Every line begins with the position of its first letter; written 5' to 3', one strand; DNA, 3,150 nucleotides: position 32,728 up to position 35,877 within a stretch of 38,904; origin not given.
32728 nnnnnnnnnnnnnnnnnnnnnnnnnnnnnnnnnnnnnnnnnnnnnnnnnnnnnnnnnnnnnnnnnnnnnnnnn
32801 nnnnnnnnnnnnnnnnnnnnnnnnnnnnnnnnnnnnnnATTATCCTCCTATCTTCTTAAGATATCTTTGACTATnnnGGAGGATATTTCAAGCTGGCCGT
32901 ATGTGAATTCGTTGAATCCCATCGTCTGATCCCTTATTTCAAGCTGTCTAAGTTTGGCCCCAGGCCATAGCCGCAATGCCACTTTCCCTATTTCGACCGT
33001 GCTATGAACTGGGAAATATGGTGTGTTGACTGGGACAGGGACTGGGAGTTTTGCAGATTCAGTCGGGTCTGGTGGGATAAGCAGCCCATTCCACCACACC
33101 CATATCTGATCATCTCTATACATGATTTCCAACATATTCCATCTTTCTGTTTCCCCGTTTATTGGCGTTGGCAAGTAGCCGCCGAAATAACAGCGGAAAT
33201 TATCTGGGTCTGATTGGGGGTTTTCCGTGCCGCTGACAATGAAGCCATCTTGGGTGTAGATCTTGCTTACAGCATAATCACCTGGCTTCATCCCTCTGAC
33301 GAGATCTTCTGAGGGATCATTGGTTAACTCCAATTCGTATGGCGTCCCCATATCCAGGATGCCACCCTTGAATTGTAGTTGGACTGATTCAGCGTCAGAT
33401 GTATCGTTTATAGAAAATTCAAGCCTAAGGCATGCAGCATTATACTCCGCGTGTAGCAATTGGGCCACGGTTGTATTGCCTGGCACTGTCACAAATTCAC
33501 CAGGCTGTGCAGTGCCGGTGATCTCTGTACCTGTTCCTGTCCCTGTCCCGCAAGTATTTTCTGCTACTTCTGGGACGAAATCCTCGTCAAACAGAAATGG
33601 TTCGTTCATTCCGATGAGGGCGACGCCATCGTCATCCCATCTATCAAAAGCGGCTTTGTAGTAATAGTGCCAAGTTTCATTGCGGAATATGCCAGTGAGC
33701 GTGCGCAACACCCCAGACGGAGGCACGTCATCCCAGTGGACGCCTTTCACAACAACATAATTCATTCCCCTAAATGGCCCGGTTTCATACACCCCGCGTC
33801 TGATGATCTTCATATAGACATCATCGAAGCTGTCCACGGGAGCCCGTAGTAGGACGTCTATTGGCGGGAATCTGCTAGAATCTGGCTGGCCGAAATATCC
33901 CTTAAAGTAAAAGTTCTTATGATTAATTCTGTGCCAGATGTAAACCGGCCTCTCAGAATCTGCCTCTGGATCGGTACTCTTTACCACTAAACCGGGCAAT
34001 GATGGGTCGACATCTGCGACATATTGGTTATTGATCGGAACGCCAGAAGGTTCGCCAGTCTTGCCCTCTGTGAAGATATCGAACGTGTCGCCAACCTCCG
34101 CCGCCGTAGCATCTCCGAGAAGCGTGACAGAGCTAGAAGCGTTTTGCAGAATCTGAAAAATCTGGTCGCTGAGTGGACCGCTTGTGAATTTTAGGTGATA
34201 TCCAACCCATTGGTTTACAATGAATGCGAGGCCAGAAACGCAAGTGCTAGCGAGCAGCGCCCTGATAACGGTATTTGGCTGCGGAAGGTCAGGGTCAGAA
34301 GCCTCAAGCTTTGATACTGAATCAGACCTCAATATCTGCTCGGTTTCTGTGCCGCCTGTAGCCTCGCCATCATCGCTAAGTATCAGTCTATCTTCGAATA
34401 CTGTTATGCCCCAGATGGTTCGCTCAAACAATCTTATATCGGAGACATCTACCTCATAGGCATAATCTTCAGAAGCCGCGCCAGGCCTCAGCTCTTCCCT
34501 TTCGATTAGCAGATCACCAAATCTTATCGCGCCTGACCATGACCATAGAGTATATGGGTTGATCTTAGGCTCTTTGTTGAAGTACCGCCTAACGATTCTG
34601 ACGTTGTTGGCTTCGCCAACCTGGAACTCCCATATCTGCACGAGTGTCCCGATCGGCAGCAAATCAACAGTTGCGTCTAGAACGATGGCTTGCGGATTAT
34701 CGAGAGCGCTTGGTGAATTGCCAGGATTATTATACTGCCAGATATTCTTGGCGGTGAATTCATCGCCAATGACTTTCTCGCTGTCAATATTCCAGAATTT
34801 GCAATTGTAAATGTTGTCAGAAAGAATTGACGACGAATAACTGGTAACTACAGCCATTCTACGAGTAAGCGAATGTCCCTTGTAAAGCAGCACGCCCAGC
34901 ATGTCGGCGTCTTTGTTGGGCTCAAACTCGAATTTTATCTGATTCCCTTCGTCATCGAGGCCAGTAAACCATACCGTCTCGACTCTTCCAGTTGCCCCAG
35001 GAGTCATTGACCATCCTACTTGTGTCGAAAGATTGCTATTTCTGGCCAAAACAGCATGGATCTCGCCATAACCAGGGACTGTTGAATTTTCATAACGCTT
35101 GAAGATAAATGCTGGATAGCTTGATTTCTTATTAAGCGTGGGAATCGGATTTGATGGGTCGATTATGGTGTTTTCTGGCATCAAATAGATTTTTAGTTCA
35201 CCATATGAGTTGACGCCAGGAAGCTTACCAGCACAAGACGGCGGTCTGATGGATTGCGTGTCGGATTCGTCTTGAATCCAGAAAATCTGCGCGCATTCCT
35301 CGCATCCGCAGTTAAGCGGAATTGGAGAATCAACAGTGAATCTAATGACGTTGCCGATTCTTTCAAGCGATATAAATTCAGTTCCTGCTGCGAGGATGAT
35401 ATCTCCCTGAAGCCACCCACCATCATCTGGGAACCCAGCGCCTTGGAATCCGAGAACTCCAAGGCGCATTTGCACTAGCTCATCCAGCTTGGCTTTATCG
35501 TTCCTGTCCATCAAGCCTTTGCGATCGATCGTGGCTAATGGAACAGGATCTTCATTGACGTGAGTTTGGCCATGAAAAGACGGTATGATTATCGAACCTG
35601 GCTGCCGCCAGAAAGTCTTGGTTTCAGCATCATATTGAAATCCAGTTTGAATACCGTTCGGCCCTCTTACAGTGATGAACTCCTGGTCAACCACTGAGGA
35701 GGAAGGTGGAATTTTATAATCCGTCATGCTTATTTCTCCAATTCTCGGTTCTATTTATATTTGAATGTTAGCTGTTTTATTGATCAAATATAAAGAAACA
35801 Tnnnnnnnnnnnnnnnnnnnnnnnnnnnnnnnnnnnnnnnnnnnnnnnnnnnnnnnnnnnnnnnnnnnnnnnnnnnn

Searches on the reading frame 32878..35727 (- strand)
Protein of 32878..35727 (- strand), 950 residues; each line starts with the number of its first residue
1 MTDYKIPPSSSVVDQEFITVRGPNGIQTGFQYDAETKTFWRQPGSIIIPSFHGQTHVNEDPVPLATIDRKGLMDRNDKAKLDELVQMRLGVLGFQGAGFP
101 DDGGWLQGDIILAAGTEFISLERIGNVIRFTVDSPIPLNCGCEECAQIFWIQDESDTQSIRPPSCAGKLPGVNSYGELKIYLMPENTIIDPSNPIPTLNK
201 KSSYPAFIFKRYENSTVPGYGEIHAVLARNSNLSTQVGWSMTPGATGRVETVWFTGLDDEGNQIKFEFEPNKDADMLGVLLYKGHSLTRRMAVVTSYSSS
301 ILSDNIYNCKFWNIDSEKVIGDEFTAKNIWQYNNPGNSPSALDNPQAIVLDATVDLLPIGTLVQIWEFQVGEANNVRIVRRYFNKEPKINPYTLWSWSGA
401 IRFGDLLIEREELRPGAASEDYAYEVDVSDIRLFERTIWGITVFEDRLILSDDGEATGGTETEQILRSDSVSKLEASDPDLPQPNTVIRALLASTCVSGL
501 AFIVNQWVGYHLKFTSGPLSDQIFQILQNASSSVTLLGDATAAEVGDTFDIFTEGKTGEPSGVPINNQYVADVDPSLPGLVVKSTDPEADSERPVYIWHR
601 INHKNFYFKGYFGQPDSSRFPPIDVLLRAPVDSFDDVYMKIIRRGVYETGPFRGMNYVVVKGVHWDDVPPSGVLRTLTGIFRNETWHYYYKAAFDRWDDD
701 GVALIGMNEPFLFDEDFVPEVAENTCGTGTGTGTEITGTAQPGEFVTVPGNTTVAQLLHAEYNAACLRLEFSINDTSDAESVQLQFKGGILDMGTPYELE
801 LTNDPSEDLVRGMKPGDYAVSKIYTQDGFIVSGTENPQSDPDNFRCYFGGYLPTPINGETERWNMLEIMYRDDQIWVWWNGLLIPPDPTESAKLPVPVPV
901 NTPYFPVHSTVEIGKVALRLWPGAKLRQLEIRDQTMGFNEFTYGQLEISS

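Call 4: search_protein_families(library=pfam, proteins=[window:32878-35727:-], max_evalue=1)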
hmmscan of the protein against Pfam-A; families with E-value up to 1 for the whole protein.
window:32878-35727:- (950 aa): 1 family
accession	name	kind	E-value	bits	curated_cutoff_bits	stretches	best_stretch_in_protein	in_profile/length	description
PF06439.18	3keto-disac_hyd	-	0.13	12.7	26.8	1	857-885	121-149/187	3-keto-disaccharide hydrolase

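Call 5: search_protein_families(library=phrogs, proteins=[window:32878-35727:-], max_evalue=0.1)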
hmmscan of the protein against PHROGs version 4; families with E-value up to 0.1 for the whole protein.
window:32878-35727:- (950 aa): 1 family
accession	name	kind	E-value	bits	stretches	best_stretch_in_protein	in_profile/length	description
phrog_6907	-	unknown function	0.011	17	1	62-87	66-91/99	-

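Call 14: find_related_loci(query=window:32878-35727:-, collection=viral_contigs, flank=6000)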
Query window:32878-35727:- (950 aa) in viral_contigs; peptide patterns used: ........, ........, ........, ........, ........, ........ (x = any residue, [..] = any of these).
12 stretches matched a pattern; 9 encode a relative of the query (tblastn E <= 1e-3); 9 distinct loci.
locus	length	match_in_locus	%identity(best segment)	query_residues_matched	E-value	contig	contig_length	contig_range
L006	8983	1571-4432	58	1-950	0e+0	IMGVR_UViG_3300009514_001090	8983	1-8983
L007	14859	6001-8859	58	1-950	0e+0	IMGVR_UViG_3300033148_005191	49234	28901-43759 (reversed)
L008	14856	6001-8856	56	1-950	0e+0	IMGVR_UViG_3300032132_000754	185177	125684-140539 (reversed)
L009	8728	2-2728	60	46-950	0e+0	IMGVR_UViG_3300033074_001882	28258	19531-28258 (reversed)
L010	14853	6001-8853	57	1-950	0e+0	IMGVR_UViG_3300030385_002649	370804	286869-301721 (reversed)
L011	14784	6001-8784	56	1-950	0e+0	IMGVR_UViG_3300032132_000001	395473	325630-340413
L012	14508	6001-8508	61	1-948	1e-174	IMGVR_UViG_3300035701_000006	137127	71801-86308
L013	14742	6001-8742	47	4-950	0e+0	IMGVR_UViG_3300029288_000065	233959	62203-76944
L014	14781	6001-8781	48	4-950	0e+0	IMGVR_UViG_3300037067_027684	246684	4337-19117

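Call 41: find_related_loci(query=window:32878-35727:-, collection=metagenome_contigs, flank=4000)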
Query window:32878-35727:- (950 aa) in metagenome_contigs; peptide patterns used: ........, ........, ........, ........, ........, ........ (x = any residue, [..] = any of these).
77 stretches matched a pattern; 31 encode a relative of the query (tblastn E <= 1e-3); 31 distinct loci.
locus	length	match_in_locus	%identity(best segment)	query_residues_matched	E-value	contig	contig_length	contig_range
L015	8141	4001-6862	88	1-950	0e+0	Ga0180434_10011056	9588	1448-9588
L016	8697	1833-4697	86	1-950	0e+0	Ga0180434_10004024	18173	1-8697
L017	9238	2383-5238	78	1-949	0e+0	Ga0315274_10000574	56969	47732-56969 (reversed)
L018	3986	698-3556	79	1-950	0e+0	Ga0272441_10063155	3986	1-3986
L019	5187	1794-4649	77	1-950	0e+0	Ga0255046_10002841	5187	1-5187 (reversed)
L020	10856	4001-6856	77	1-950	0e+0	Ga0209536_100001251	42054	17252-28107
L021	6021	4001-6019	79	1-672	0e+0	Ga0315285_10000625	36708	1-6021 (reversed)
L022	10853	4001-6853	57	1-950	0e+0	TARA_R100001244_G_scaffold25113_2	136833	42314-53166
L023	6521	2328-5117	51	5-950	0e+0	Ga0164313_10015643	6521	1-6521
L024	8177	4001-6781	48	4-950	0e+0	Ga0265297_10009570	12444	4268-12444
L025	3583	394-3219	47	4-950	0e+0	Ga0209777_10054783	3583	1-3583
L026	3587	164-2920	46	2-950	0e+0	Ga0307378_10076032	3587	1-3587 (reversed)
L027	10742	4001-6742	47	4-950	0e+0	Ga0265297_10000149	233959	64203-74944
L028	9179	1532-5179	46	108-950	0e+0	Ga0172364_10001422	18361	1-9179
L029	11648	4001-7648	46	108-950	0e+0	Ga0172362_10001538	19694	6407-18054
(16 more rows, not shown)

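Call 47: search_protein_families(library=ncbifam, proteins=[L014:4957-5919:-, L029:1813-2379:-, window:32878-35727:-], max_evalue=0.01)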
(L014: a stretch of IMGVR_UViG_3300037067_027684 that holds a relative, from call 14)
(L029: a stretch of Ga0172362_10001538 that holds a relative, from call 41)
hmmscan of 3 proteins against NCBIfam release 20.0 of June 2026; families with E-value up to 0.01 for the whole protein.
L014:4957-5919:- (321 aa): 1 family
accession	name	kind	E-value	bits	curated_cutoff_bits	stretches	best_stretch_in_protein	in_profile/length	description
NF040595.1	HTH_Cbp1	equivalog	1.2e-05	25.3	140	1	61-105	6-50/135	CRISPR DNA repeat-binding protein Cbp1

L029:1813-2379:- (189 aa): 0 families

window:32878-35727:- (950 aa): 0 families

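Call 48: search_protein_families(library=pfam, proteins=[L014:4957-5919:-, L029:1813-2379:-, L029:2405-7648:+], max_evalue=0.01)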
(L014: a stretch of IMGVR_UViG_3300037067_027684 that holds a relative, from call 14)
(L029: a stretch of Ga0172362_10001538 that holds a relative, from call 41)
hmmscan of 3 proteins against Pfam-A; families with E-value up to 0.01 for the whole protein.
L014:4957-5919:- (321 aa): 2 families
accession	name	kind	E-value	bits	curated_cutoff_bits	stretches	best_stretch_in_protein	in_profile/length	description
PF14528.11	LAGLIDADG_3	-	1.1e-05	26.1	22.5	1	221-260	5-44/82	LAGLIDADG-like domain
PF00165.29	HTH_AraC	-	0.0069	16.9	26.6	0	293-314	12-32/42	Bacterial regulatory helix-turn-helix proteins, AraC family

L029:1813-2379:- (189 aa): 0 families

L029:2405-7648:+ (1748 aa): 8 families
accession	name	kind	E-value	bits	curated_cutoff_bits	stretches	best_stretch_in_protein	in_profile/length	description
PF14890.11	Intein_splicing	-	4.1e-23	82.3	35.8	2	139-531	37-155/155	Intein splicing domain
PF14528.11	LAGLIDADG_3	-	2.7e-18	66.4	22.5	1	734-798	1-66/82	LAGLIDADG-like domain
PF05203.21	Hom_end_hint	-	1.5e-14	55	32.1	2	567-685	1-129/228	Hom_end-associated Hint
PF14623.11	Vint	-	1.7e-10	41.4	27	2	566-638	1-66/166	Hint-domain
PF01079.26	Hint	-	4.4e-07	30.2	29.7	0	107-226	12-126/213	Hint module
PF13403.11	Hint_2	-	7.6e-07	30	28.4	0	567-613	2-47/147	Hint domain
PF00404.24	Dockerin_1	-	1.3e-06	28.9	22.9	1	1328-1380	2-55/57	Dockerin type I domain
PF07591.16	PT-HINT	-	0.00098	19.8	27.7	0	581-671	8-108/137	Pretoxin HINT domain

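Call 57: search_solved_structures(query=A5, max_evalue=1, show_alignments=2)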
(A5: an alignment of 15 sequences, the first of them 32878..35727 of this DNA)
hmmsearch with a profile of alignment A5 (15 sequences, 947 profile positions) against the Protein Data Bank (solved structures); distinct sequences matched with E-value up to 1: 5.
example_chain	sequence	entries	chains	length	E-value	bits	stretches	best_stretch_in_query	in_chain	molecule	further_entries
9j1l_3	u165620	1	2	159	0.0029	18.5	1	64-96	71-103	FtbO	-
9j1l_O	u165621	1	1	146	0.0088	16.9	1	64-96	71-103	FtbO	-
1czd_A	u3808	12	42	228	0.049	14.4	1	398-534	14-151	DNA POLYMERASE ACCESSORY PROTEIN G45 | DNA polymerase processivity component | Sliding clamp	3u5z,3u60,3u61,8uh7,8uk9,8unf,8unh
6drt_A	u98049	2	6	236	0.054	14.3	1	398-534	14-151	DNA polymerase clamp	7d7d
2a5z_A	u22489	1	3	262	0.83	10.4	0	53-85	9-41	hypothetical protein SO2946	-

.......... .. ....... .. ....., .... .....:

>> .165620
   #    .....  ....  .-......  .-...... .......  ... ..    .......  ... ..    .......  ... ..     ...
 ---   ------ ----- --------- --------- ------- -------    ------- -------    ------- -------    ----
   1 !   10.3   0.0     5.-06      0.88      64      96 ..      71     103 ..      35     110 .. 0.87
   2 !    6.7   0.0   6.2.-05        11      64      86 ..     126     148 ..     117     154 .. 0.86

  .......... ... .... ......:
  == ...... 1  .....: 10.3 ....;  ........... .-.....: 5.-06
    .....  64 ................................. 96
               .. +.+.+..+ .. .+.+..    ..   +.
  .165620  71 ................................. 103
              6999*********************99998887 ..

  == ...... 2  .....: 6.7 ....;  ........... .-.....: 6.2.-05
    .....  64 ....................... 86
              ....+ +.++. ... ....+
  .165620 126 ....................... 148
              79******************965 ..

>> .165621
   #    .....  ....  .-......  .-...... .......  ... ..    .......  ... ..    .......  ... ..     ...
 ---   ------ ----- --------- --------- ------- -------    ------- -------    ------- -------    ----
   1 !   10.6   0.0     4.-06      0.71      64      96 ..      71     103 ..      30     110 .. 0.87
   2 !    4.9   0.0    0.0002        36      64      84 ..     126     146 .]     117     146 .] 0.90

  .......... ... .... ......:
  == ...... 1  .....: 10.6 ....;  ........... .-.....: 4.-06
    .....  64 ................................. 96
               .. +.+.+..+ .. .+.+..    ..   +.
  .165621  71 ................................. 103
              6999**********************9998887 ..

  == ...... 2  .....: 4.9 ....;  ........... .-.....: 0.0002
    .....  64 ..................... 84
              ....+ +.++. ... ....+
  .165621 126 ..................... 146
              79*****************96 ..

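Call 67: find_homologous_proteins(query=window:32878-35727:-, max_evalue=1e-10)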
Query window:32878-35727:- (950 aa): 391 proteins with E <= 1e-10 among 8000 candidates; the best 120 are listed.
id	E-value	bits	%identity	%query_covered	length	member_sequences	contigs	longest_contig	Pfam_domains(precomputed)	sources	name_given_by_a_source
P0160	0.0e+0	2233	100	100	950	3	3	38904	-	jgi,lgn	-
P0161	0.0e+0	2016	88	100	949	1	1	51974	-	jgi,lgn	jgi:hypothetical protein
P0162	0.0e+0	1980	86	100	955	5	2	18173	-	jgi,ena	-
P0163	0.0e+0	1841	79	100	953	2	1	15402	-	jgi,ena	-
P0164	0.0e+0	1833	78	100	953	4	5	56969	-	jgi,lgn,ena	-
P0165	0.0e+0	1782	77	100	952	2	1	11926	-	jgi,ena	-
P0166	0.0e+0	1707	74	100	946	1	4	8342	-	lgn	-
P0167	0.0e+0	1334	60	100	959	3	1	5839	-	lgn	-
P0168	0.0e+0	1333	61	100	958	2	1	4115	-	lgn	-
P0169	0.0e+0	1313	60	100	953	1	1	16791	-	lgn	-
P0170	0.0e+0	1311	60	100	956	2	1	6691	-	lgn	-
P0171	0.0e+0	1304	60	100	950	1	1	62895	-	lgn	-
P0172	0.0e+0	1301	59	100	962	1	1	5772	-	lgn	-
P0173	0.0e+0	1292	59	100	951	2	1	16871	-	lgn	-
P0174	0.0e+0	1289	58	100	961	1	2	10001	-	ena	-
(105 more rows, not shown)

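Call 83: predict_structure(alignment_id=A6)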
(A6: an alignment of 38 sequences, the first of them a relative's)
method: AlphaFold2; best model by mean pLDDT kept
length: 950 residues; sequences in the alignment: 38
mean_pLDDT: 71.1   pTM: 0.53
mean pLDDT of the five models: 71.1, 71.1, 70.0, 69.6, 66.8
residues with pLDDT >= 90: 151; 70-90: 471; 50-70: 124; < 50: 204
segments of 3 or more residues with pLDDT < 50: 1-3, 44-175, 273-285, 407-431, 457-460, 727-744, 945-950
pLDDT, mean of each block of 10 residues (from residue 1): 61 76 69 78 42 35 36 41 36 31 34 39 37 37 26 28 26 51 74 73 80 67 81 78 66 72 61 46 57 86 87 81 87 79 79 79 82 71 83 82 61 42 38 69 78 53 77 81 80 78 75 88 82 83 88 66 75 80 73 85 94 85 90 81 88 89 86 83 86 81 88 67 47 38 60 82 89 84 93 80 67 90 92 85 90 83 94 94 93 88 90 91 91 79 52
secondary structure, 60 per line:
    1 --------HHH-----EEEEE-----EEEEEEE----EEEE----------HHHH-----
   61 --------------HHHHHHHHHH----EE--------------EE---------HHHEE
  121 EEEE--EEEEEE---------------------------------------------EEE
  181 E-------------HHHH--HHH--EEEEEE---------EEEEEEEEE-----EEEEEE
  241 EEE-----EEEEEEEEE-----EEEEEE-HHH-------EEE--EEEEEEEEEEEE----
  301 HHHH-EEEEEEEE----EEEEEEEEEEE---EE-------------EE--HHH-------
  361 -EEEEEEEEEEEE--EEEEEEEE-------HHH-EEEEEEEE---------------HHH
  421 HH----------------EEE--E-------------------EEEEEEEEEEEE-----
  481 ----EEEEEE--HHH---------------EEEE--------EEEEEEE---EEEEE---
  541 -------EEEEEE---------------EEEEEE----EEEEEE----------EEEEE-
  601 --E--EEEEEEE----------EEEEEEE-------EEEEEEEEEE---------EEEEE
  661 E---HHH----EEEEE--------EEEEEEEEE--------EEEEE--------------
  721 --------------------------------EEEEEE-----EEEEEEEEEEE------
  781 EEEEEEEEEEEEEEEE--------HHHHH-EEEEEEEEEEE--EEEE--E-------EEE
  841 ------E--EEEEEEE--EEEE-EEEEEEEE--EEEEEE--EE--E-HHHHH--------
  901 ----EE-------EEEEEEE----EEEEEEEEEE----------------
elements in order (helices of 4 or more, strands of 3 or more residues): E17-21 E27-33 E38-41 H52-55 H75-84 E119-124 E127-132 E178-181 H195-198 E206-211 E221-229 E235-243 E249-257 E263-268 E280-282 E285-296 H301-304 E306-313 E318-328 E362-373 E376-383 E395-402 H418-422 E439-441 E464-475 E485-490 E511-514 E523-529 E533-537 E548-553 E569-574 E579-584 E595-599 E606-612 E623-629 E637-646 E656-661 E672-676 E685-693 E702-706 E753-758 E764-774 E781-796 H805-809 E811-821 E824-827 E838-840 E850-856 E859-862 E864-871 E874-879 H888-892 E914-920 E925-934

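Call 85: fold_search(model_id=the predicted structure, library=pdb)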
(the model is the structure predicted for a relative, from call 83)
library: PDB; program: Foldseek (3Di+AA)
matches with E <= 10: 595; with E <= 0.001: 0
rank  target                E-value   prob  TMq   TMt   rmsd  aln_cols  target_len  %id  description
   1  8fjp_A                1.3e-03  0.12  0.07  0.03  50.1      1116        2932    7  Cryo-EM structure of native mosquito salivary gland surface protein 1 (SGS1) (released 2023-03-01)
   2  2qqv_A                9.3e-03  0.18  0.08  0.14  36.4       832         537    8  Crystal structure of a cell-wall invertase (E203A) from Arabidopsis thaliana in complex with sucrose (released 2008-04-22)
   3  4jqt_A                1.1e-02  0.13  0.07  0.12  23.2       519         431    9  Crystal structure of a putative glycosyl hydrolase (BT3469) from Bacteroides thetaiotaomicron VPI-5482 at 2.49 A resol (released 2013-04-17)
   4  1yo8_A                1.7e-02  0.80  0.11  0.16  16.6       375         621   10  Structure of the C-terminal domain of human thrombospondin-2 (released 2005-09-27)
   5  2rhp_A                3.0e-02  0.85  0.12  0.18  16.0       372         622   10  The Thrombospondin-1 Polymorphism Asn700Ser Associated with Cornoary Artery Disease Causes Local and Long-Ranging Chan (released 2008-05-27)
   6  3azx_A                3.1e-02  0.41  0.10  0.30  22.6       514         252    7  Crystal structure of the laminarinase catalytic domain from Thermotoga maritima MSB8 (released 2011-11-23)
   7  8rj8_G                3.4e-02  0.04  0.04  0.09  26.5       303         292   10  CytK nanopore mutant (released 2025-01-01)
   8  5ocq_B                4.7e-02  0.35  0.10  0.29  18.3       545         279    6  Crystal structure of the complex of the kappa-carrageenase from Pseudoalteromonas carrageenovora with an oligotetrasac (released 2017-10-18)
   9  5ocq_A                5.7e-02  0.20  0.09  0.25  19.0       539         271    6  Crystal structure of the complex of the kappa-carrageenase from Pseudoalteromonas carrageenovora with an oligotetrasac (released 2017-10-18)
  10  1oq1_C                7.4e-02  0.84  0.12  0.42  13.3       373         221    8  Crystal Structure of Protein of Unknown Function with Galectin-like Fold from Bacillus subtilis (released 2003-09-23)
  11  3u1x_B                7.7e-02  0.38  0.09  0.33  15.5       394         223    9  Crystal structure of a putative glycosyl hydrolase (BDI_1869) from Parabacteroides distasonis ATCC 8503 at 1.70 A reso (released 2011-10-26)
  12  1oq1_A                8.1e-02  0.84  0.12  0.42  12.5       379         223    8  Crystal Structure of Protein of Unknown Function with Galectin-like Fold from Bacillus subtilis (released 2003-09-23)
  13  8deo_B                8.1e-02  0.44  0.12  0.22  17.5       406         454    6  Structure of AAP A domain and B-repeats (residues 351-813) from Staphylococcus epidermidis (released 2023-05-03)
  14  3poy_A                1.0e-01  0.03  0.07  0.07  41.1       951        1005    8  Crystal Structure of the alpha-Neurexin-1 ectodomain, LNS 2-6 (released 2011-06-08)
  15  8axs_B                1.2e-01  0.08  0.09  0.14  37.1       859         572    8  Sialidases and Fucosidases of Akkermansia muciniphila are key for rapid growth on colonic mucin and nutrient sharing a (released 2023-03-01)
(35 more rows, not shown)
